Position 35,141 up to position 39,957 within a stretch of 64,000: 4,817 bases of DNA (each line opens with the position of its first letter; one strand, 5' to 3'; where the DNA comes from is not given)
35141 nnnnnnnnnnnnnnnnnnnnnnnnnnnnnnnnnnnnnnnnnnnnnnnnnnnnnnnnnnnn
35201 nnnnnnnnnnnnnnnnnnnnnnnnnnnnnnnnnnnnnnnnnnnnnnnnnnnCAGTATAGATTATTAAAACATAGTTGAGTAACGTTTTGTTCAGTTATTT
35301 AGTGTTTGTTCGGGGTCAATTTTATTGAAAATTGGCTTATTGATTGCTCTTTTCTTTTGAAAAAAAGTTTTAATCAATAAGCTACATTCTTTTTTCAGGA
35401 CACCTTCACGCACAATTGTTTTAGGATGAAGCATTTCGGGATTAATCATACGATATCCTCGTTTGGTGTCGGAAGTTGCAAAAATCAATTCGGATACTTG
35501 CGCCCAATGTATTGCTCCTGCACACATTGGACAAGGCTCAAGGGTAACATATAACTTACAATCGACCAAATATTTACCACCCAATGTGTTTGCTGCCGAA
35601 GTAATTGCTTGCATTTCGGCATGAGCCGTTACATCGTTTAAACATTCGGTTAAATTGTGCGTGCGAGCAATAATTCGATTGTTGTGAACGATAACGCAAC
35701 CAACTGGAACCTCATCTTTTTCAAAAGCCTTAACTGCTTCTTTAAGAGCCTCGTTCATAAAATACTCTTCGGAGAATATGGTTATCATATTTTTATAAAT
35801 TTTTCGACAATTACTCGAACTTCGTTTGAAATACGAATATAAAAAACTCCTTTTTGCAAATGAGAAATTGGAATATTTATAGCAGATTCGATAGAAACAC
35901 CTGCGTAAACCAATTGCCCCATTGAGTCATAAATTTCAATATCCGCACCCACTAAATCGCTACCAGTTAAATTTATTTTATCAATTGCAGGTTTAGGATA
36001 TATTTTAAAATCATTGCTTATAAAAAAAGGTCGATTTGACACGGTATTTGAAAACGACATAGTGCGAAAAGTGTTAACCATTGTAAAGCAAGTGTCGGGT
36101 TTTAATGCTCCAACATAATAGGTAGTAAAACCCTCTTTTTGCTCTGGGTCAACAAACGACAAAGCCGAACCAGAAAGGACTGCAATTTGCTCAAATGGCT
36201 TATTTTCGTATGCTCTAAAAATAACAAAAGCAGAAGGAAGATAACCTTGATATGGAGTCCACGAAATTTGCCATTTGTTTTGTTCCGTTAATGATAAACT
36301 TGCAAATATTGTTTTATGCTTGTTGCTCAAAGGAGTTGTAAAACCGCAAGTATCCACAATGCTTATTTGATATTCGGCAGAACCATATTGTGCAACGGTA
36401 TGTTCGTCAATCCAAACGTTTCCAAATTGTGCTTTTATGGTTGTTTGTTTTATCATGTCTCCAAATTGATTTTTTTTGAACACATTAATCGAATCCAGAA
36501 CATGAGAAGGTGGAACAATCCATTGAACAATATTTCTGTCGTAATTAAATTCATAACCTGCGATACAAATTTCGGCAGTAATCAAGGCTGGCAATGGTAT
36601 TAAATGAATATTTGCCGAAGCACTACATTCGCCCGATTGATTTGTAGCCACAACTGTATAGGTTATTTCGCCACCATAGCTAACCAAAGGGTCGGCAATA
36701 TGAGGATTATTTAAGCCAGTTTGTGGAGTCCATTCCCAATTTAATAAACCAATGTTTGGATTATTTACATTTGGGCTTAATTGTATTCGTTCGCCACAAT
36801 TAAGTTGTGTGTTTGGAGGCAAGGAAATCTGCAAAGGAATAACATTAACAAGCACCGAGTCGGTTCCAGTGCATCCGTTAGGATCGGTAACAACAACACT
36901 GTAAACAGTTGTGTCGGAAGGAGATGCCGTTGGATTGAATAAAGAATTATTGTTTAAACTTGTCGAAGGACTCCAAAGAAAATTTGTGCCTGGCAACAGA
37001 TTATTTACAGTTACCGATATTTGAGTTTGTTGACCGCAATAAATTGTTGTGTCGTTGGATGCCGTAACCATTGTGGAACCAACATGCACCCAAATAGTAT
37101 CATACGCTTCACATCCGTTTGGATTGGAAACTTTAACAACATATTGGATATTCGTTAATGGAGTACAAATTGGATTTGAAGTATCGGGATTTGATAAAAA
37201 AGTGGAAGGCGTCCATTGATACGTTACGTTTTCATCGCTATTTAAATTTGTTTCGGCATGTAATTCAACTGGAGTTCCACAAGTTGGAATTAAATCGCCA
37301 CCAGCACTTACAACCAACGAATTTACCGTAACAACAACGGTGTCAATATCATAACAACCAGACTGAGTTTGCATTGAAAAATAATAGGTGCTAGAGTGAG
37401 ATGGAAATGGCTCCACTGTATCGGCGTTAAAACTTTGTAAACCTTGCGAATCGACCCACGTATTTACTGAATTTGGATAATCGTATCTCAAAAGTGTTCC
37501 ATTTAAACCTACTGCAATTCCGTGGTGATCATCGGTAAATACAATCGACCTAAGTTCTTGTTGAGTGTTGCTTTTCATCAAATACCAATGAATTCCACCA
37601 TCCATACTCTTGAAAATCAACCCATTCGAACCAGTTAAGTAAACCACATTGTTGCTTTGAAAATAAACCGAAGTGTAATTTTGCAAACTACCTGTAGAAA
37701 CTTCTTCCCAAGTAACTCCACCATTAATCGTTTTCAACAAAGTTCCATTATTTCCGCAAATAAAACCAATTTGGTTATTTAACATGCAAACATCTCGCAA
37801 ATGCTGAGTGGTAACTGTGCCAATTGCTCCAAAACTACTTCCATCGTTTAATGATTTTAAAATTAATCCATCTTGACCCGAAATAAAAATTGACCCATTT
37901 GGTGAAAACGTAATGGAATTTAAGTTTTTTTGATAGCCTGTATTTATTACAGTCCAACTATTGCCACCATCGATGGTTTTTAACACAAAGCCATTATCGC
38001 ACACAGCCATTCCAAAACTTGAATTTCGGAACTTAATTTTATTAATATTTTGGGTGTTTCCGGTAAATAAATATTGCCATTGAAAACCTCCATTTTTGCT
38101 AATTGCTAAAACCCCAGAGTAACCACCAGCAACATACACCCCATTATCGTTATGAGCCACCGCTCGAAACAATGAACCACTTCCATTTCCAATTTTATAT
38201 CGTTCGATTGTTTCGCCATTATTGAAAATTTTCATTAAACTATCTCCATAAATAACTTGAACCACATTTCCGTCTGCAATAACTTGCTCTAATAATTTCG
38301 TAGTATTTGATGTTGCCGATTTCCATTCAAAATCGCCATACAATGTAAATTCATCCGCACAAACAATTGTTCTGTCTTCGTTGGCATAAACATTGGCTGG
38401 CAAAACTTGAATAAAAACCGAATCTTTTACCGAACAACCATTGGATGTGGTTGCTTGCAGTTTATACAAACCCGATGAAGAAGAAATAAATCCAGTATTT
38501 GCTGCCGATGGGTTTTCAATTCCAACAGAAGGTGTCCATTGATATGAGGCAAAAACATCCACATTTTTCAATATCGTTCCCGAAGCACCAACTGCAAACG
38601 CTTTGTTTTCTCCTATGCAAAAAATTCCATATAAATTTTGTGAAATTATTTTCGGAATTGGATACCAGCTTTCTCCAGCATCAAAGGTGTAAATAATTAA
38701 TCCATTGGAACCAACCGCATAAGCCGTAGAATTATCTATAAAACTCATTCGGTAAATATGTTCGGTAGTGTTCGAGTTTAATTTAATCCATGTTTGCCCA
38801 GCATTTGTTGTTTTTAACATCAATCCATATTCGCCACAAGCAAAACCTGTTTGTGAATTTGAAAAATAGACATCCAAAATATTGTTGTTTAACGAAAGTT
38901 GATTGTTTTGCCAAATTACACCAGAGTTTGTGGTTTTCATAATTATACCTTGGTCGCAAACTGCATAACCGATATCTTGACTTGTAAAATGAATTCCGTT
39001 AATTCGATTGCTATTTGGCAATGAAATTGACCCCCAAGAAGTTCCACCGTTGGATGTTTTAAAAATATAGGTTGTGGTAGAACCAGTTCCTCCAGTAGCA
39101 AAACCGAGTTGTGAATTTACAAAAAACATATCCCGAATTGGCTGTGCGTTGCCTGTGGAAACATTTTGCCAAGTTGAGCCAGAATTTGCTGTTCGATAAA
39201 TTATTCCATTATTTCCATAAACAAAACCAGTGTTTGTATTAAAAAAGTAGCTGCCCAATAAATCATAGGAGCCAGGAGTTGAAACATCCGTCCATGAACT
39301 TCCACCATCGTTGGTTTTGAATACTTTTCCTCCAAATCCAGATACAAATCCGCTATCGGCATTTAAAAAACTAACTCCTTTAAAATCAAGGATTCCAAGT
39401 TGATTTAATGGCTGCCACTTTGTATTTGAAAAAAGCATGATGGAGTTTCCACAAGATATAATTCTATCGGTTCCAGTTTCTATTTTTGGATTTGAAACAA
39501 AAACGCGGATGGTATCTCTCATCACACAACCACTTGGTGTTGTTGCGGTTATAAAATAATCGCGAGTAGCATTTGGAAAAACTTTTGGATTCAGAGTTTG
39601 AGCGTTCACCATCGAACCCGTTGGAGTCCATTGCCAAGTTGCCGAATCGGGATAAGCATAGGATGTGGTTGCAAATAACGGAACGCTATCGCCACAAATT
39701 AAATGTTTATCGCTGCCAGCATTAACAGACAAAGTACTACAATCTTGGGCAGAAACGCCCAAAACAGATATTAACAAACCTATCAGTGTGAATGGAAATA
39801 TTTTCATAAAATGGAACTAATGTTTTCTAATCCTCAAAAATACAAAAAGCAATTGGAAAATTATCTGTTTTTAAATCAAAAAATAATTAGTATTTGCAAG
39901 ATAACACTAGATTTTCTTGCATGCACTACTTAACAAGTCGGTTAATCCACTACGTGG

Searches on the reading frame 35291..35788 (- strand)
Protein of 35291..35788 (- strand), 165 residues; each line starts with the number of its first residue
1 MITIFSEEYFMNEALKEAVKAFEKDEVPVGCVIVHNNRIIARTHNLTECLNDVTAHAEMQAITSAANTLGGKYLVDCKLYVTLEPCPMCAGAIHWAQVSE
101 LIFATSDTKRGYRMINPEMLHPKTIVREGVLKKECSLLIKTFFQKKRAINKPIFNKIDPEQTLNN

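Call 48: search_protein_families(library=ncbifam, proteins=[window:35291-35788:-], max_evalue=0.00001)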
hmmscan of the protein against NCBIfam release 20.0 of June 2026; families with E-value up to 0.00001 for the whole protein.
window:35291-35788:- (165 aa): 5 families
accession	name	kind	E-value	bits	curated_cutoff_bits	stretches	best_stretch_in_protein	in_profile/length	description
NF008113.2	PRK10860.1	equivalog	9e-37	126.4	150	1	3-151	3-156/165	tRNA adenosine(34) deaminase TadA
TIGR00326.1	eubact_ribD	equivalog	1.3e-13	50.9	156.35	1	11-148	1-138/343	bifunctional diaminohydroxyphosphoribosylaminopyrimidine deaminase/5-amino-6-(5-phosphoribosylamino)uracil reductase RibD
NF041025.1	antiphage_deaminase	equivalog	1.5e-07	30.7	400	1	55-103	338-385/437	anti-phage dCTP deaminase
TIGR02571.1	ComEB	equivalog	2.7e-07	30.7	219.45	0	6-114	5-125/151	ComE operon protein 2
NF008052.0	PRK10786.1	equivalog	1.1e-06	27.7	500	1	7-109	3-104/367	bifunctional diaminohydroxyphosphoribosylaminopyrimidine deaminase/5-amino-6-(5-phosphoribosylamino)uracil reductase RibD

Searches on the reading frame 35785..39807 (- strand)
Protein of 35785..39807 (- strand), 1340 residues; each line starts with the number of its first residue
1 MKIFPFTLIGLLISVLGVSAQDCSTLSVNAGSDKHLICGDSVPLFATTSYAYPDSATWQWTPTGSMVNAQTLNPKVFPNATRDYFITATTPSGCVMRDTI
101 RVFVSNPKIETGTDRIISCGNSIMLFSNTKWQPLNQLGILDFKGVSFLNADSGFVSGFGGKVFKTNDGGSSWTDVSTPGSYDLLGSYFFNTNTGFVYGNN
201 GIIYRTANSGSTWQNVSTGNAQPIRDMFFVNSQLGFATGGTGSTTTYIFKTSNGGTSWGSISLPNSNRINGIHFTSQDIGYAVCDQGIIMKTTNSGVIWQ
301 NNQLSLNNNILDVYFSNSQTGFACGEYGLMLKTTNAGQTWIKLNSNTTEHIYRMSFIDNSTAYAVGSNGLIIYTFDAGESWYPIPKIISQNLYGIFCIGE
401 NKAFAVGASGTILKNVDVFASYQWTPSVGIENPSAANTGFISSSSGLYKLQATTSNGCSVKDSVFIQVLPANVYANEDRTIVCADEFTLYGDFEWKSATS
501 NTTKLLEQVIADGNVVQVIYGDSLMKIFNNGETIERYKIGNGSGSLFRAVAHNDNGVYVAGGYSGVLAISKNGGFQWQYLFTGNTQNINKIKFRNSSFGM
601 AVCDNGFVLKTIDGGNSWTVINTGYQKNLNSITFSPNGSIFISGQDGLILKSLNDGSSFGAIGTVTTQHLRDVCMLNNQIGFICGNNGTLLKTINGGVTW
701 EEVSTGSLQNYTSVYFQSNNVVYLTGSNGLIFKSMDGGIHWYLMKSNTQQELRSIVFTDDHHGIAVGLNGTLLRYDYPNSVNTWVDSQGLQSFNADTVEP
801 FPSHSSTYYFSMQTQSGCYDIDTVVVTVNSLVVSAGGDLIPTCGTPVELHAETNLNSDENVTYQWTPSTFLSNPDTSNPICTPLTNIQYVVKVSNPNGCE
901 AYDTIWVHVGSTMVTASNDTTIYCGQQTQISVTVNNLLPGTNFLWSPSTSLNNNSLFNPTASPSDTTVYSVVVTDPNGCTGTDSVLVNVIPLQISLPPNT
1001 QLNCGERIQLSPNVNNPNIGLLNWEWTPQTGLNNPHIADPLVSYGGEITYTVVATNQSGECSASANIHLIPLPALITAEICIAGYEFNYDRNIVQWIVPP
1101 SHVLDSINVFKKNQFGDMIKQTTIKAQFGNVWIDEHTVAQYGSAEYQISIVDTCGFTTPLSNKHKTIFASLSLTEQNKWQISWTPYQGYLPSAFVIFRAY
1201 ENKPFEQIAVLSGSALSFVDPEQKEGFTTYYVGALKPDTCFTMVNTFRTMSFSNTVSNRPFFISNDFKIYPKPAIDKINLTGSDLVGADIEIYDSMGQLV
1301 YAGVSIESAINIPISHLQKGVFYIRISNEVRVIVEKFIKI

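Call 22: search_protein_families(library=pfam, proteins=[window:35785-39807:-], max_evalue=0.00001)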
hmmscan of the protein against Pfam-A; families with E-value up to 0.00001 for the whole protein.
window:35785-39807:- (1340 aa): 3 families
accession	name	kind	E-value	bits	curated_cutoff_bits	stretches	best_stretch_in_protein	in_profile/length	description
PF14870.12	PSII_BNR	-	1.8e-47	162.5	27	4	256-344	7-98/303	Photosynthesis system II assembly factor YCF48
PF15902.12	Sortilin-Vps10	-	2.8e-16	59.8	33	0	161-221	2-65/446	Sortilin, neurotensin receptor 3,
PF18962.6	Por_Secre_tail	-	5.3e-10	39.9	27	1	1269-1338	1-74/75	Secretion system C-terminal sorting domain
